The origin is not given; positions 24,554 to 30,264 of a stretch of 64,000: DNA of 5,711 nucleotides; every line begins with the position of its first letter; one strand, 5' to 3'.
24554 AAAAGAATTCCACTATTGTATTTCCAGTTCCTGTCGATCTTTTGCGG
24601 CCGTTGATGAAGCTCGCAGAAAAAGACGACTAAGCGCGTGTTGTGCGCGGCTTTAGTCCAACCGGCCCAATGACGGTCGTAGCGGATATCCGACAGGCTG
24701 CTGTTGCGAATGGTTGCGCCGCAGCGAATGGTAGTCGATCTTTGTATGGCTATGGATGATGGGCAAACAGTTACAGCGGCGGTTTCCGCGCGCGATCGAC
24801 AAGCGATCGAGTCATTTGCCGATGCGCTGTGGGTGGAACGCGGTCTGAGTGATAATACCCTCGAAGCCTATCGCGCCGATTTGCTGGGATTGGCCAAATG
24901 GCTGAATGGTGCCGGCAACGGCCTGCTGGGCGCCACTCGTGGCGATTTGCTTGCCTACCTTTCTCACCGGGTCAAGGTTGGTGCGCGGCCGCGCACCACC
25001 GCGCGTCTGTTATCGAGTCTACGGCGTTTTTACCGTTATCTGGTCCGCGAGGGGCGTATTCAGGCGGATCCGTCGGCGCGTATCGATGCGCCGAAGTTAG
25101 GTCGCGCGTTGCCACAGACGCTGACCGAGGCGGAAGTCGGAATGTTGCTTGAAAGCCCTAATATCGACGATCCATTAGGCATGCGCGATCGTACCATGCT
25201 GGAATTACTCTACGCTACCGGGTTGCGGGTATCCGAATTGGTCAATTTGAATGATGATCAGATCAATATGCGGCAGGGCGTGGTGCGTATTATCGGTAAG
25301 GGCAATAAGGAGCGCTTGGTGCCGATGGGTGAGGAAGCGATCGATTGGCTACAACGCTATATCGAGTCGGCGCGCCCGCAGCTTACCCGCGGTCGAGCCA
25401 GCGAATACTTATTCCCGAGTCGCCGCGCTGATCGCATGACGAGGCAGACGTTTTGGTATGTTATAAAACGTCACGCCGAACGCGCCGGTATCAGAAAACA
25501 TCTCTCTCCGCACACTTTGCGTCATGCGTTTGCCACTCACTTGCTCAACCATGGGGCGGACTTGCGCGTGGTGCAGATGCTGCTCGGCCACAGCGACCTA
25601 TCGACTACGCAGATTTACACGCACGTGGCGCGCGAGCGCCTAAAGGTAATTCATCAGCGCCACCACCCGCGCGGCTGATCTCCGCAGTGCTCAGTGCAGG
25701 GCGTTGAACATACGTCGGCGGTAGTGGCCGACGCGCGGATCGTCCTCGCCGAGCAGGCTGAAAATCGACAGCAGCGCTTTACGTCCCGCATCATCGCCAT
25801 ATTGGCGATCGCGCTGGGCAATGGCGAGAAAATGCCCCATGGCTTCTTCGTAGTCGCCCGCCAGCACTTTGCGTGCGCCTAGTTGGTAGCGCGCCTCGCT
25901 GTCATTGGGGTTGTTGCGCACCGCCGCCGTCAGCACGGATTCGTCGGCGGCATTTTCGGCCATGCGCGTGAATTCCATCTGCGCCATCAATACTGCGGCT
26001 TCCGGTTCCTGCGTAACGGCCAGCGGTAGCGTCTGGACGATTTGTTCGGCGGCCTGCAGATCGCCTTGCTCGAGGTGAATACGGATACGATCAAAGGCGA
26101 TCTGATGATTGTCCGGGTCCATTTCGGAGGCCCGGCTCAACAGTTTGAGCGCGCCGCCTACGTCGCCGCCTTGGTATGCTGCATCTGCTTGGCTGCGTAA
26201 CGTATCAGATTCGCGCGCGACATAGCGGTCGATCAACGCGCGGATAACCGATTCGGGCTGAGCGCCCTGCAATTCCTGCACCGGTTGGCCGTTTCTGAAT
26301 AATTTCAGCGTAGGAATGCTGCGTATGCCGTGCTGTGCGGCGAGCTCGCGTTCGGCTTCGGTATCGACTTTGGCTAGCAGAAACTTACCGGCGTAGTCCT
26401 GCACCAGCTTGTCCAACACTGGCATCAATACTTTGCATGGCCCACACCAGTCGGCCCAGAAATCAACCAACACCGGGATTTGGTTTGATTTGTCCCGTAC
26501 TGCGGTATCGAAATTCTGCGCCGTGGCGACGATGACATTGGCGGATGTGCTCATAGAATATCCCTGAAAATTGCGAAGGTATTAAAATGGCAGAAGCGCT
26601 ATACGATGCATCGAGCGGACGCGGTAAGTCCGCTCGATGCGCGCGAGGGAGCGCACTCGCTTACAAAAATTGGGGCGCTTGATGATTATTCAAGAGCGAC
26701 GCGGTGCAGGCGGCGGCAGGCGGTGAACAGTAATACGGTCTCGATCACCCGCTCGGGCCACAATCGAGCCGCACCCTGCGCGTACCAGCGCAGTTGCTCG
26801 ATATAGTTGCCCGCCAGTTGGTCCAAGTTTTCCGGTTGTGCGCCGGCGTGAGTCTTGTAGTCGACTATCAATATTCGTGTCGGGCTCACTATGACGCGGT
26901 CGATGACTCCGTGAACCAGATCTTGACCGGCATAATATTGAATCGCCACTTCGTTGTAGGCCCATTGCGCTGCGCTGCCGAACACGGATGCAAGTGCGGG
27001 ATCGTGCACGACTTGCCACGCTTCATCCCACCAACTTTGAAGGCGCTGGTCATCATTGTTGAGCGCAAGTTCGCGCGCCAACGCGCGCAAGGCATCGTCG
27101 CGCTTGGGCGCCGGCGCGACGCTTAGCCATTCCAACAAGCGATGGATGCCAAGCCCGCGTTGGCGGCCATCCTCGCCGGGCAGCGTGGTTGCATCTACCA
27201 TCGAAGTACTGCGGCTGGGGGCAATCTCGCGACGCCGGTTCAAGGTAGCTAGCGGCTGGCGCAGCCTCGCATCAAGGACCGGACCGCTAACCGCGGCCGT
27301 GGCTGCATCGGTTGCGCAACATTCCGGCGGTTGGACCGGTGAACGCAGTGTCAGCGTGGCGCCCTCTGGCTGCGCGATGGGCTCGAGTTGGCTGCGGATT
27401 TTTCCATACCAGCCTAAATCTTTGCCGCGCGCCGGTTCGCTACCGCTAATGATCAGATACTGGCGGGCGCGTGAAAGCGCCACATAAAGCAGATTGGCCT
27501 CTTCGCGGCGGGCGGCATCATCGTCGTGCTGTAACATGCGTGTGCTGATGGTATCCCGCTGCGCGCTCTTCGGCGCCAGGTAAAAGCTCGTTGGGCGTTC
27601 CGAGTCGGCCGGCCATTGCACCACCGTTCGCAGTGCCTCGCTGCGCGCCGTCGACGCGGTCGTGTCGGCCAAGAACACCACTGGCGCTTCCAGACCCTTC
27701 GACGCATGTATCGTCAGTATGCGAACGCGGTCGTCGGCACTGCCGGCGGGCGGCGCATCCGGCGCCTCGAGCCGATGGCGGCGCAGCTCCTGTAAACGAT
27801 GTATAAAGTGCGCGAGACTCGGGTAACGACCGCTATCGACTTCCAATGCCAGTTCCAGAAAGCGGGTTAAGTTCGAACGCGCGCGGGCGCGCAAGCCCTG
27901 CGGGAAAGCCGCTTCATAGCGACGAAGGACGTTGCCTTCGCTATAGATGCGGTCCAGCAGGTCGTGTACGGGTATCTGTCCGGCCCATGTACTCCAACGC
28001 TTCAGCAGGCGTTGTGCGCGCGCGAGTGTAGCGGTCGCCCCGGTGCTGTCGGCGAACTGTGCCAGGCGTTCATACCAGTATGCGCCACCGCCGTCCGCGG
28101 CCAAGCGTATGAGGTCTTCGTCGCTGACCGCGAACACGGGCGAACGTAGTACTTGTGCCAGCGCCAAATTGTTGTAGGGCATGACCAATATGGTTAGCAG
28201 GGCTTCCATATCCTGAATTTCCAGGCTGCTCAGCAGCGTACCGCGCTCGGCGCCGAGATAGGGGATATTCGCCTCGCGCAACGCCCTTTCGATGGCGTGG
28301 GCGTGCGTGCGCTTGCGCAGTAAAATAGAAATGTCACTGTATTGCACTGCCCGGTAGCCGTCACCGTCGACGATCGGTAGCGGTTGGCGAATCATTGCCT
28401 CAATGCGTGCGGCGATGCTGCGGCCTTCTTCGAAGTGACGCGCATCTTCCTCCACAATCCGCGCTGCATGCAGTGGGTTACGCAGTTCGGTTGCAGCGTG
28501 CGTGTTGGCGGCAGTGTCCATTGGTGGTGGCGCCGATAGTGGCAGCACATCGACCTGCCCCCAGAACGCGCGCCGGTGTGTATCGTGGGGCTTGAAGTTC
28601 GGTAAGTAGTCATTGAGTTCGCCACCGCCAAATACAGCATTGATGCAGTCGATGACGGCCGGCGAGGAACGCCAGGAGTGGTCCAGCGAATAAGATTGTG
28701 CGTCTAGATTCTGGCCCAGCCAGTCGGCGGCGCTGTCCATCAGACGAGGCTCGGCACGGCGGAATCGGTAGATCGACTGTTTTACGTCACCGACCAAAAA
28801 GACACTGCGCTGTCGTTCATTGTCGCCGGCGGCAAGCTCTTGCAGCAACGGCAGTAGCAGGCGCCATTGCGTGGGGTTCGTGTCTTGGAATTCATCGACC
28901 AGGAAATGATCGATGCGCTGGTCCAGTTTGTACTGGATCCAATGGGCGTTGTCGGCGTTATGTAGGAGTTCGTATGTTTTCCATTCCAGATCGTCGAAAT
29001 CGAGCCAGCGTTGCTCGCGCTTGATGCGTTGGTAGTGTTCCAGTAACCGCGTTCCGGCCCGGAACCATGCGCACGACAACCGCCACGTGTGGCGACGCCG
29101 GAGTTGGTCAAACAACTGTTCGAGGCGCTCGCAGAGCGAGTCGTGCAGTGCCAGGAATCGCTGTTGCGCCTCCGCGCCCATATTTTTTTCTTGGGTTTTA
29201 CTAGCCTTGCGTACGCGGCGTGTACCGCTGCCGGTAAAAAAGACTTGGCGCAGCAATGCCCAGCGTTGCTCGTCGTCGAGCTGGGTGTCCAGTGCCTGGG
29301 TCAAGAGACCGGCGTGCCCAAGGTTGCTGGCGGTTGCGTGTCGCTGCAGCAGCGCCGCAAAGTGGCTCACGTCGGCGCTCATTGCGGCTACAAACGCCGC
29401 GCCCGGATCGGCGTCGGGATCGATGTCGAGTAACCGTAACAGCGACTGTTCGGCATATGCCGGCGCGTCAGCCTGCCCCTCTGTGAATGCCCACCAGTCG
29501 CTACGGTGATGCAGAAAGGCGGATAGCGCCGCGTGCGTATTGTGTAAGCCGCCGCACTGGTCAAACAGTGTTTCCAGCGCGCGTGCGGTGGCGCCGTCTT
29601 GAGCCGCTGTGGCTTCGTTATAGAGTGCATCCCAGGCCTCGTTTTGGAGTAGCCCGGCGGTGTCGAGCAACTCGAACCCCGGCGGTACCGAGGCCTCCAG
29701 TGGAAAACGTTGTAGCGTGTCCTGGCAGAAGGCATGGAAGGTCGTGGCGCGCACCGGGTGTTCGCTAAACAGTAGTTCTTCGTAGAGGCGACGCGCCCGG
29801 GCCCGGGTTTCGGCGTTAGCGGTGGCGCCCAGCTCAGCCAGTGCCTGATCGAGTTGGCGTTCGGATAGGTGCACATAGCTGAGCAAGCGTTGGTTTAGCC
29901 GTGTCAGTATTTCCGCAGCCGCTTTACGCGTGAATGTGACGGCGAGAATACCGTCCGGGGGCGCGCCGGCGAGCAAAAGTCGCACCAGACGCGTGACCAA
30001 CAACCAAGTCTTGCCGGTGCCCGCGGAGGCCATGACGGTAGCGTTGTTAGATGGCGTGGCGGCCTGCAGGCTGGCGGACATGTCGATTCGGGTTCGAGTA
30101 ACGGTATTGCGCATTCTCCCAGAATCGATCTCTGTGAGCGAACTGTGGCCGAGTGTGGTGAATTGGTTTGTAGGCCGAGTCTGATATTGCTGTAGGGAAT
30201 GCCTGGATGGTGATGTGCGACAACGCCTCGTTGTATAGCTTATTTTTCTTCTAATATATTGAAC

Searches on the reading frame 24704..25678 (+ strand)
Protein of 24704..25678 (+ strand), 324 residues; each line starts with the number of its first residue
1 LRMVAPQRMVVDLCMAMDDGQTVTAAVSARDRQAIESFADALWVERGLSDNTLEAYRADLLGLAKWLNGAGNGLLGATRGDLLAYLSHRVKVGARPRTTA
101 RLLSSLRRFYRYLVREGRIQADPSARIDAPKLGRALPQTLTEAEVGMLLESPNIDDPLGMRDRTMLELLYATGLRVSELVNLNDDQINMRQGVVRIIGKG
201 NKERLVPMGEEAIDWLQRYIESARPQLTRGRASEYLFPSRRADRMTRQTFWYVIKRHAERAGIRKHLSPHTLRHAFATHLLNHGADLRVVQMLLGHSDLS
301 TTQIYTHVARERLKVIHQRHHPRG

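Call 8: search_protein_families(library=ncbifam, proteins=[window:24704-25678:+])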
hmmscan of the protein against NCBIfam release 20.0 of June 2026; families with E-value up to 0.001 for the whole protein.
window:24704-25678:+ (324 aa): 13 families
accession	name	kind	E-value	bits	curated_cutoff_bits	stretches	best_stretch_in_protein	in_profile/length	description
NF001399.0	PRK00283.1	subfamily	5.5e-129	429.7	279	1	30-324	4-299/300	tyrosine recombinase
TIGR02225.1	recomb_XerD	equivalog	4.1e-118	393.9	329.6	1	37-323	2-289/290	site-specific tyrosine recombinase XerD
TIGR02224.1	recomb_XerC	equivalog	8.3e-95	317.5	335.15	1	37-323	2-292/295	tyrosine recombinase XerC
NF040815.2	recomb_XerA_Arch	equivalog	8.8e-69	232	220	1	37-314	2-260/263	site-specific tyrosine recombinase/integron integrase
NF002331.0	PRK01287.1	subfamily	4.1e-65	220.1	371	1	44-322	38-326/365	site-specific tyrosine recombinase XerC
TIGR02249.1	integrase_gron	subfamily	2.6e-40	138.7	265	2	244-311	236-303/315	integron integrase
NF003462.0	PRK05084.1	equivalog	1.8e-32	112.5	267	1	161-314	196-350/360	tyrosine recombinase XerS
NF011946.0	PRK15417.1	equivalog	1.5e-26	93.4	435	2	241-310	248-317/337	integron integrase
NF007370.0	PRK09870.1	subfamily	2e-19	70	221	1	139-320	12-191/200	tyrosine-type DNA invertase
NF007371.0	PRK09871.1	subfamily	4.6e-19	68.7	222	1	140-319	7-185/198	tyrosine-type DNA invertase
NF040693.1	recomb_GmtY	equivalog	4.8e-07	29.4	340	1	215-310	335-434/441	gamma-mobile-trio recombinase GmtY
NF002685.0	PRK02436.1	equivalog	2.3e-06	27.6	178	1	44-301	10-239/245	site-specific tyrosine recombinase XerD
NF041502.1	integrase_1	equivalog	3.9e-06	25.9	350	1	244-317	296-369/484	site-specific integrase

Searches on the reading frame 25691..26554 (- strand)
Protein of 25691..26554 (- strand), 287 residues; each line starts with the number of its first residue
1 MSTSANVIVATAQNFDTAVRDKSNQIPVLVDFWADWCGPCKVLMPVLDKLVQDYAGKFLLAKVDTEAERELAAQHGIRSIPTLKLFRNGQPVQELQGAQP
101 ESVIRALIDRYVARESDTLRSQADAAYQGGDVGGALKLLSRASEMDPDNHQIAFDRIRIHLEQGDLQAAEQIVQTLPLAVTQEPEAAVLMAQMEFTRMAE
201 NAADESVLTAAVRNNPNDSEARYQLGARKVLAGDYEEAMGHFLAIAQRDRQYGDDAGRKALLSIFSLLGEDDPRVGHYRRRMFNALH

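Call 8: search_protein_families(library=ncbifam, proteins=[window:25691-26554:-])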
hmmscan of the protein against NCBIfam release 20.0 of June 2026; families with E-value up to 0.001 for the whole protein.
window:25691-26554:- (287 aa): 19 families
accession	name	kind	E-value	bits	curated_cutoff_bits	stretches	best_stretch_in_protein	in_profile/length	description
TIGR01068.1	thioredoxin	equivalog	8.7e-31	106.1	96.8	1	11-110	2-99/101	thioredoxin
NF008229.0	PRK10996.1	equivalog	2.4e-29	101.9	125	1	5-110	35-137/141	thioredoxin TrxC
NF006898.0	PRK09381.1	equivalog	2.9e-23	82.3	138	1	4-109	2-105/109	thioredoxin TrxA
NF047697.1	ThioredTrxAClost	equivalog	1.7e-20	73.2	140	1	10-109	4-102/105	thioredoxin TrxA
TIGR01130.1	ER_PDI_fam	subfamily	3.8e-20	72.9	344.25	1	6-126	2-122/476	protein disulfide-isomerase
TIGR01126.1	pdi_dom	equivalog_domain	1.8e-18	66.8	107.2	1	11-107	2-100/105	protein disulfide-isomerase domain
TIGR02917.1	PEP_TPR_lipo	equivalog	4.7e-12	44.6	312.2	1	115-248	192-324/899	XrtA/PEP-CTERM system TPR-repeat protein PrsT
NF045694.1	seleno_TsoB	exception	4.2e-07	28.4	805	1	22-96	471-554/572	rhodanese/DsbD fusion-like selenoprotein TsoB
TIGR02521.1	type_IV_pilW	equivalog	9.8e-07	28.5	154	1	105-195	124-214/234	type IV pilus biogenesis/stability protein PilW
NF001419.0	PRK00293.1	subfamily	1.4e-06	27.2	330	1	9-89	460-548/574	protein-disulfide reductase DsbD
NF047696.1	ThlDiSintTplARhiz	equivalog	3.6e-06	26.9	230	1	28-57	100-129/219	thiol:disulfide interchange protein TlpA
NF002854.0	PRK03147.1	subfamily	6.7e-06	26.1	170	1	27-56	64-93/176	thiol-disulfide oxidoreductase ResA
NF008520.0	PRK11447.1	equivalog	1.2e-05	23.3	858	0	109-185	454-530/1157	cellulose synthase complex outer membrane protein BcsC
NF040959.1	MamA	equivalog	2e-05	24.2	200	1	119-242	40-162/204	magnetosome protein MamA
TIGR00385.1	dsbE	subfamily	2.8e-05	23.8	123.15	1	21-53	58-91/173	DsbE family thiol:disulfide interchange protein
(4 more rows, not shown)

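Call 16: find_encoding_contigs(protein=window:25691-26554:-, flank=6000, max_places=6)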
Protein window:25691-26554:- (287 aa): 3 contigs read that carry it; 3 places shown.
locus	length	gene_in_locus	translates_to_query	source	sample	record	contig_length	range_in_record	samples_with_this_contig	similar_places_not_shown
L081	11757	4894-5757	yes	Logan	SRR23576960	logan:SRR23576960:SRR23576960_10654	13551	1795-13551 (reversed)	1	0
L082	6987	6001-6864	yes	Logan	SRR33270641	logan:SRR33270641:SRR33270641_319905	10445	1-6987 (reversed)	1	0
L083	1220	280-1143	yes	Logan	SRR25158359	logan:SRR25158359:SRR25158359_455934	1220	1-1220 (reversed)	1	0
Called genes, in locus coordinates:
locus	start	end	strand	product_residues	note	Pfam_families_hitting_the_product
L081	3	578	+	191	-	?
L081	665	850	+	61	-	-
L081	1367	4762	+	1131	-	PF00580:UvrD-helicase, PF13245:AAA_19, PF13361:UvrD_C, PF13538:UvrD_C_2 (faint), PF12705:PDDEXK_1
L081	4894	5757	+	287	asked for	PF00085:Thioredoxin, PF13098:Thioredoxin_2, PF13428:TPR_14 (faint), PF13432:TPR_16, PF14559:TPR_19, PF13431:TPR_17 (faint), PF14561:TPR_20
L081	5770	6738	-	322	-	PF02899:Phage_int_SAM_1, PF00589:Phage_integrase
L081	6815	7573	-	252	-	PF01145:Band_7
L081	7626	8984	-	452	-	PF25145:NfeD1b_N, PF24961:NfeD_membrane, PF01957:NfeD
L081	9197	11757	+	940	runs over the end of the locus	PF00550:PP-binding, PF00501:AMP-binding, PF01553:Acyltransferase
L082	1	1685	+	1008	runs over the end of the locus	PF12705:PDDEXK_1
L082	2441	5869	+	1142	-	PF00580:UvrD-helicase, PF13245:AAA_19, PF13361:UvrD_C, PF13538:UvrD_C_2 (faint), PF12705:PDDEXK_1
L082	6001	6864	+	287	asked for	PF00085:Thioredoxin, PF13098:Thioredoxin_2, PF13428:TPR_14 (faint), PF13432:TPR_16, PF14559:TPR_19, PF13431:TPR_17 (faint), PF14561:TPR_20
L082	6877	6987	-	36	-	?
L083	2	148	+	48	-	?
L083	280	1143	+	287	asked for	PF00085:Thioredoxin, PF13098:Thioredoxin_2, PF13428:TPR_14 (faint), PF13432:TPR_16, PF14559:TPR_19, PF13431:TPR_17 (faint), PF14561:TPR_20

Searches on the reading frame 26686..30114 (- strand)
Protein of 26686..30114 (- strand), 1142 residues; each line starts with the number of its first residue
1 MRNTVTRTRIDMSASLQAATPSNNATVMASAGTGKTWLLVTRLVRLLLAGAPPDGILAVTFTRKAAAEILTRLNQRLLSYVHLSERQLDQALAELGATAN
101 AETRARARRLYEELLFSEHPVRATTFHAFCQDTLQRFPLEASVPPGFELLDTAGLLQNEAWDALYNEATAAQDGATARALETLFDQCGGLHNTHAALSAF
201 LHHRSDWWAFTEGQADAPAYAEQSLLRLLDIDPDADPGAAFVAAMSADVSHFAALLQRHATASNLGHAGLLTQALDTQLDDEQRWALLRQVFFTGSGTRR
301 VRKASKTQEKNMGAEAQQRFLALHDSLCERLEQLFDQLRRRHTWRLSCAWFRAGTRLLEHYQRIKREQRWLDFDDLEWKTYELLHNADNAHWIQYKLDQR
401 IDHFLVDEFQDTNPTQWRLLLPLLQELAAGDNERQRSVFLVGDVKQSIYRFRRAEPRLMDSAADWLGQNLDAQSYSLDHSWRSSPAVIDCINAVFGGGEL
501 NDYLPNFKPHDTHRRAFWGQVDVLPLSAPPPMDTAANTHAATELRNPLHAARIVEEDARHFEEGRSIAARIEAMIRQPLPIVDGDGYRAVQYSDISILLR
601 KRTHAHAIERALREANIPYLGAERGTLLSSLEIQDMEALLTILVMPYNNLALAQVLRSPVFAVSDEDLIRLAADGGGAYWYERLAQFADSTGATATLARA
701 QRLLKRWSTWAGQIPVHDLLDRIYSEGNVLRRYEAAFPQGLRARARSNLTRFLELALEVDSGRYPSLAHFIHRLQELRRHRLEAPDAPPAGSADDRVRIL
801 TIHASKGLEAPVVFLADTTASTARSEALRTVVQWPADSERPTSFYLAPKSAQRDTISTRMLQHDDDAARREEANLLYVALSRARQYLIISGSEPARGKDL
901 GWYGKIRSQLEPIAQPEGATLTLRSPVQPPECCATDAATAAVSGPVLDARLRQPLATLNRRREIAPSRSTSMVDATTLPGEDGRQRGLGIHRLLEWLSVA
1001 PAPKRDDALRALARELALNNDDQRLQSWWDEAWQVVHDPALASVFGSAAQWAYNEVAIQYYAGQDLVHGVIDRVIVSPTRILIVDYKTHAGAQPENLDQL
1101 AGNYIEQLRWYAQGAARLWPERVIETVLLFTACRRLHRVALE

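Call 8: search_protein_families(library=ncbifam, proteins=[window:26686-30114:-])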
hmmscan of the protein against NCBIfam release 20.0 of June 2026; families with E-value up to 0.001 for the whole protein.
window:26686-30114:- (1142 aa): 14 families
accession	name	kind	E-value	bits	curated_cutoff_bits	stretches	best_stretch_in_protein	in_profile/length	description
TIGR02784.1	addA_alphas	equivalog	6.3e-189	630.9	860.75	1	16-1136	4-1135/1138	double-strand break repair helicase AddA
TIGR02785.1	addA_Gpos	equivalog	4.4e-100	336.2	707.65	3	304-894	292-881/1234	helicase-exonuclease AddAB subunit AddA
NF010485.0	PRK13909.1-2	equivalog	1.7e-76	258.2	650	3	326-507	254-435/909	RecB-like helicase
TIGR00609.1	recB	equivalog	1.9e-69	234.9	696.05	1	29-890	16-811/1175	exodeoxyribonuclease V subunit beta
NF010487.0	PRK13909.1-4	equivalog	4.6e-61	207.2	759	3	326-623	246-506/924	RecB-like helicase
TIGR01075.1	uvrD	equivalog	2.4e-42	145.2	1144.45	3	339-495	150-292/715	DNA helicase II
TIGR01073.1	pcrA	equivalog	5.1e-42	144.1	911.2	3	358-494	170-292/725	DNA helicase PcrA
NF010484.0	PRK13909.1-1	equivalog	2.8e-41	141.2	1074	3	325-496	271-436/945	RecB-like helicase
NF008743.0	PRK11773.1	equivalog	1.6e-38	132.6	965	3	338-494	154-296/720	DNA helicase II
TIGR01074.1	rep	equivalog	9.2e-36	123.3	951.45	3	588-816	337-571/668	DNA helicase Rep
NF010486.0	PRK13909.1-3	equivalog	5.3e-34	117.4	1109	2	357-507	284-434/921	RecB-like helicase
NF008128.0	PRK10876.1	equivalog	1.1e-30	106.1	1697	2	356-687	334-645/1181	exodeoxyribonuclease V subunit beta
NF008172.0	PRK10919.1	equivalog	1e-21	76.8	1168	2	361-492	171-288/673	DNA helicase Rep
NF008276.0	PRK11054.1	equivalog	3.1e-20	72.2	543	2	357-483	395-504/684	DNA helicase IV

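Call 10: find_related_loci(query=window:26686-30114:-, collection=genome_contigs, flank=6000)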
Query window:26686-30114:- (1142 aa) in genome_contigs; peptide patterns used: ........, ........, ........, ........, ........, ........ (x = any residue, [..] = any of these).
173 stretches matched a pattern; 141 encode a relative of the query (tblastn E <= 1e-3); the best 80 are kept; 80 distinct loci.
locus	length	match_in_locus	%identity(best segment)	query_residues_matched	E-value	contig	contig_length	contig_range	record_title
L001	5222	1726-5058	53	26-1139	0e+0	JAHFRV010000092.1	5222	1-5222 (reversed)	MAG: Gammaproteobacteria bacterium isolate nzgw582 NODE_6184_length_5223_cov_4.270678, whole genome shotgun sequence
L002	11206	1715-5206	50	11-1141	0e+0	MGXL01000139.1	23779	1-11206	MAG: Gammaproteobacteria bacterium RBG_16_57_12 RBG_16_scaffold_874, whole genome shotgun sequence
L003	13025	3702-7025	52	26-1136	0e+0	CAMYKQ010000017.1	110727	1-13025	MAG: uncultured Gammaproteobacteria bacterium isolate Biocath_Gamma_008 genome assembly, contig: k127_9986, whole genome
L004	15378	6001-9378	48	15-1136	0e+0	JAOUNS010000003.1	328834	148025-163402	MAG: Gammaproteobacteria bacterium isolate 8_1_May_SF_Bin12 8_1_May_SF_Bin12_scaffold_4_c1, whole genome shotgun sequenc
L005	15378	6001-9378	49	10-1133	0e+0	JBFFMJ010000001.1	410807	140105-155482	MAG: Thiohalomonadaceae bacterium isolate Mix_mud18.2022.04.44 k141_704810_length_410807_cov_35.1167, whole genome shotg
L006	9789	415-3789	51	13-1133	0e+0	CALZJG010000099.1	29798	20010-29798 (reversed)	MAG: uncultured Chromatiaceae bacterium isolate FCS_M_Gamma_041 genome assembly, contig: k121_884115, whole genome shotg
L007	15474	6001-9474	48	12-1131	0e+0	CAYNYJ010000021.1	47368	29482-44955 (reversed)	MAG TPA_asm: uncultured Ectothiorhodospiraceae bacterium isolate SRP215229_co1_30 genome assembly, contig: NODE_381_leng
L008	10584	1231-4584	51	16-1141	0e+0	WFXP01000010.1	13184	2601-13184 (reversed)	MAG: Gammaproteobacteria bacterium isolate S141_57 k151_110711, whole genome shotgun sequence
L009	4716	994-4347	51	16-1141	0e+0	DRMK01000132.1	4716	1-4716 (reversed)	MAG TPA_asm: Gammaproteobacteria bacterium isolate HyVt-486 HyVt-486_k145_220938, whole genome shotgun sequence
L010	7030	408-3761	46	15-1137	0e+0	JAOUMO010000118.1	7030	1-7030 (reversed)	MAG: Gammaproteobacteria bacterium isolate 8_1_July_SF_Bin40 8_1_July_SF_Bin40_scaffold_5416_c1, whole genome shotgun se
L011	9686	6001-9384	46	12-1141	0e+0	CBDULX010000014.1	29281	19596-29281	MAG TPA_asm: uncultured Gammaproteobacteria bacterium isolate SRR22808123_concoct_97 genome assembly, contig: ERZ2504345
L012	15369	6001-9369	48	10-1131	0e+0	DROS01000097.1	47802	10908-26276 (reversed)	MAG TPA_asm: Gammaproteobacteria bacterium isolate HyVt-540 HyVt-540_k145_839348, whole genome shotgun sequence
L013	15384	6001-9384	45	12-1141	0e+0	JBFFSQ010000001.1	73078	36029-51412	MAG: Gammaproteobacteria bacterium isolate Mix_mud21.2022.07.52 k141_483364_length_73078_cov_23.0466, whole genome shotg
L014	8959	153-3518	47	7-1131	0e+0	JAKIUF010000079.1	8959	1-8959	MAG: Gammaproteobacteria bacterium isolate D100SM.bin.11 NODE_2745_length_8959_cov_5.579144, whole genome shotgun sequen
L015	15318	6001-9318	48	24-1136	0e+0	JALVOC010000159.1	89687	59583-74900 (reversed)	MAG: Chromatiales bacterium isolate A3_maxbin2_scaf2bin.437 A3_NODE_42_length_89687_cov_5.823292, whole genome shotgun s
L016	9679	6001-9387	45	12-1142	0e+0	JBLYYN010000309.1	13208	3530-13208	MAG: Gammaproteobacteria bacterium isolate DBRS2.bin3 k97_708945, whole genome shotgun sequence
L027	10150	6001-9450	46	11-1142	0e+0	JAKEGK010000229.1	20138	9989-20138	MAG: Gammaproteobacteria bacterium isolate PMV_4.23 PMV_4.23.k101_2443378, whole genome shotgun sequence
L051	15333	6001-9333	46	18-1142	0e+0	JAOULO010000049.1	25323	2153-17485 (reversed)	MAG: Gammaproteobacteria bacterium isolate 8_1_Jan_SF_Bin82 8_1_Jan_SF_Bin82_scaffold_770_c1, whole genome shotgun seque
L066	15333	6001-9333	45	12-1142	0e+0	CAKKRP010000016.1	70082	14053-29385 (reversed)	Gammaproteobacteria bacterium isolate Hainich-H32-bin001-1 genome assembly, contig: H32-bin001_1_Hain_H32_02um_R1_129_le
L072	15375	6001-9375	47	12-1142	0e+0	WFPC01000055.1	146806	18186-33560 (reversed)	MAG: Gammaproteobacteria bacterium isolate S012_40 k151_410715, whole genome shotgun sequence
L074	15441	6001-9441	41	18-1142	0e+0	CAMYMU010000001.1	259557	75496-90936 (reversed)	MAG: uncultured Ectothiorhodospiraceae bacterium isolate ES_Gamma_071 genome assembly, contig: scaffold_1, whole genome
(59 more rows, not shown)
